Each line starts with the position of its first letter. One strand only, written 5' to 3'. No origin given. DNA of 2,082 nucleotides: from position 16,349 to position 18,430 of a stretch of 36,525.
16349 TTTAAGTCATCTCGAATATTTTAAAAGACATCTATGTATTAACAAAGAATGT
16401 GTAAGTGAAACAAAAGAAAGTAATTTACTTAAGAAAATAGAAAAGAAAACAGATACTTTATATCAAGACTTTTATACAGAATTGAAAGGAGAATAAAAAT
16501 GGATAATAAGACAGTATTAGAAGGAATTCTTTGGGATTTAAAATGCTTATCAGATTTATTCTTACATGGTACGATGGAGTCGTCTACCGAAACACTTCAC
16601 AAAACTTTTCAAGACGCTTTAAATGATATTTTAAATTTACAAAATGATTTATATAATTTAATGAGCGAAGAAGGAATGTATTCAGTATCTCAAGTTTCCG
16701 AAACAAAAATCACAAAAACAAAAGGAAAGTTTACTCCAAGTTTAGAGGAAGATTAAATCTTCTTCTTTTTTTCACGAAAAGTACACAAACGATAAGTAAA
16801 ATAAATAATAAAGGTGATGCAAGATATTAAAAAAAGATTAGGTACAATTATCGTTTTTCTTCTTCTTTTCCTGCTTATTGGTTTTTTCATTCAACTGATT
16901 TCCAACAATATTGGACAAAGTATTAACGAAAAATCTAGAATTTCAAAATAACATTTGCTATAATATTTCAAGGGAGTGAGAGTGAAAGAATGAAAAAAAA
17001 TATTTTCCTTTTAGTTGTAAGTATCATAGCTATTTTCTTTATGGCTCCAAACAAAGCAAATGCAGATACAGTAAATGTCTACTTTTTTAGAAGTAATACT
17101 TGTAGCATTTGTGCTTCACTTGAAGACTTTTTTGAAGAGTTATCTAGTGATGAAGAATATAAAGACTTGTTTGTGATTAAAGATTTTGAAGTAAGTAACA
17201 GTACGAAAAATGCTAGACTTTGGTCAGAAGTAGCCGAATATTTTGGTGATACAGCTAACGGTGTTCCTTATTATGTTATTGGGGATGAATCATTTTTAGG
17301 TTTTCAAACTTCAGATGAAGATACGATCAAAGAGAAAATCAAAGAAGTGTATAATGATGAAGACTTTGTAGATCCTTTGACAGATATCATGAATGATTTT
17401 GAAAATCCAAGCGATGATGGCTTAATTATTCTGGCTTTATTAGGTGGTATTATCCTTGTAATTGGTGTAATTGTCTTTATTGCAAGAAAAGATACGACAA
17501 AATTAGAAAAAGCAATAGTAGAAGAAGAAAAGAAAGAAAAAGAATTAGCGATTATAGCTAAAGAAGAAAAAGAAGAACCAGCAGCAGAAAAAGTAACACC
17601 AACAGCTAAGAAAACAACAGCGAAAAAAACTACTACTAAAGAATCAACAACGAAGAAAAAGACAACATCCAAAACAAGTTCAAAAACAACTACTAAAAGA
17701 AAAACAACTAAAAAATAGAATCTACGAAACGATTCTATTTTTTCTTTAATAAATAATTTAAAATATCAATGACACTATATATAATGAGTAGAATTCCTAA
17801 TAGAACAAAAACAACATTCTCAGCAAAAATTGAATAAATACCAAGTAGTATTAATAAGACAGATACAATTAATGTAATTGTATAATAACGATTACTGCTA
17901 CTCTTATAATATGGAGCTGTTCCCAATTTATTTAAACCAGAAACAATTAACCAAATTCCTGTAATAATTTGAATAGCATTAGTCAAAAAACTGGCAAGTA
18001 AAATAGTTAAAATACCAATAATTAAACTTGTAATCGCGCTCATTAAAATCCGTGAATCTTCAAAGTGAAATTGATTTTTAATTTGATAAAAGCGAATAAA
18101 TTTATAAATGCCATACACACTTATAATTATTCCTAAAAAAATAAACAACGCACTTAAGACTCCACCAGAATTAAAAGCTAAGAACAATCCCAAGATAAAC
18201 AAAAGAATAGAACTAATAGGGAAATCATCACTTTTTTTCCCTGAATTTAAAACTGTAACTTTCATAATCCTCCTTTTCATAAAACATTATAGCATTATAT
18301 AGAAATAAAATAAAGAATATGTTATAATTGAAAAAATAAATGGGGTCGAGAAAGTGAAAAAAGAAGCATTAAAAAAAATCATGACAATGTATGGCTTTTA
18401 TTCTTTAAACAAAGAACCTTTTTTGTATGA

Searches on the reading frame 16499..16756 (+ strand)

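Call 8: search_protein_families(library=pfam, proteins=[window:16499-16756:+])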
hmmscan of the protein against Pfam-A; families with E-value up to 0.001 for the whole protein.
window:16499-16756:+ (85 aa): 1 family
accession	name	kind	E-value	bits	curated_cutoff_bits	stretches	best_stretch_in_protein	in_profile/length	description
PF07875.18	Coat_F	-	2.7e-13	50.4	25.7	1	3-63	2-62/63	Coat F domain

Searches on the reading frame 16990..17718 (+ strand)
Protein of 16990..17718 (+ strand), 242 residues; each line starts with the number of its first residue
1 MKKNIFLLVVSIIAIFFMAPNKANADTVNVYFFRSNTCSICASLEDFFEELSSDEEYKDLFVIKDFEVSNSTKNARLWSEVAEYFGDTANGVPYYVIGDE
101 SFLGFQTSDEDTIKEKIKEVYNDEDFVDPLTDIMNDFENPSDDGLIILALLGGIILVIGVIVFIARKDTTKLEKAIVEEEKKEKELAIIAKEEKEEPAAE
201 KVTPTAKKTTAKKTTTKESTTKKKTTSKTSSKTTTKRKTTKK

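Call 8: search_protein_families(library=pfam, proteins=[window:16990-17718:+])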
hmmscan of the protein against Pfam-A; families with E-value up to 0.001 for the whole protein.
window:16990-17718:+ (242 aa): 0 families

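Call 56: search_protein_families(library=ncbifam, proteins=[window:16990-17718:+], max_evalue=0.001)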
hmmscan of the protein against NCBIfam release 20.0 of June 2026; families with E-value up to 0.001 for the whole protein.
window:16990-17718:+ (242 aa): 1 family
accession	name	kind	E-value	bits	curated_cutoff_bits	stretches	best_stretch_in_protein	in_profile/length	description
NF011492.0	PRK14900.1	equivalog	0.0007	17.5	1783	1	167-241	948-1022/1044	valine--tRNA ligase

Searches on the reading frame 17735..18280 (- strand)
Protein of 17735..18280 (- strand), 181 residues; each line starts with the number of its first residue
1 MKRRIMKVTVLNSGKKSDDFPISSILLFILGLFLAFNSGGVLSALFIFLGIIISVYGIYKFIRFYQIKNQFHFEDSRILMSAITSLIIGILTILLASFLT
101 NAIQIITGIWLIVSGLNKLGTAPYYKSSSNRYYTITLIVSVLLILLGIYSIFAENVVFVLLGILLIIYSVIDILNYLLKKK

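Call 8: search_protein_families(library=pfam, proteins=[window:17735-18280:-])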
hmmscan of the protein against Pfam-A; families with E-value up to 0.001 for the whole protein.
window:17735-18280:- (181 aa): 1 family
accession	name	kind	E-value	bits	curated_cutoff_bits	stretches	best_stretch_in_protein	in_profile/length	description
PF03729.18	DUF308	-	4.8e-13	49.6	25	2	22-93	1-72/73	Short repeat of unknown function (DUF308)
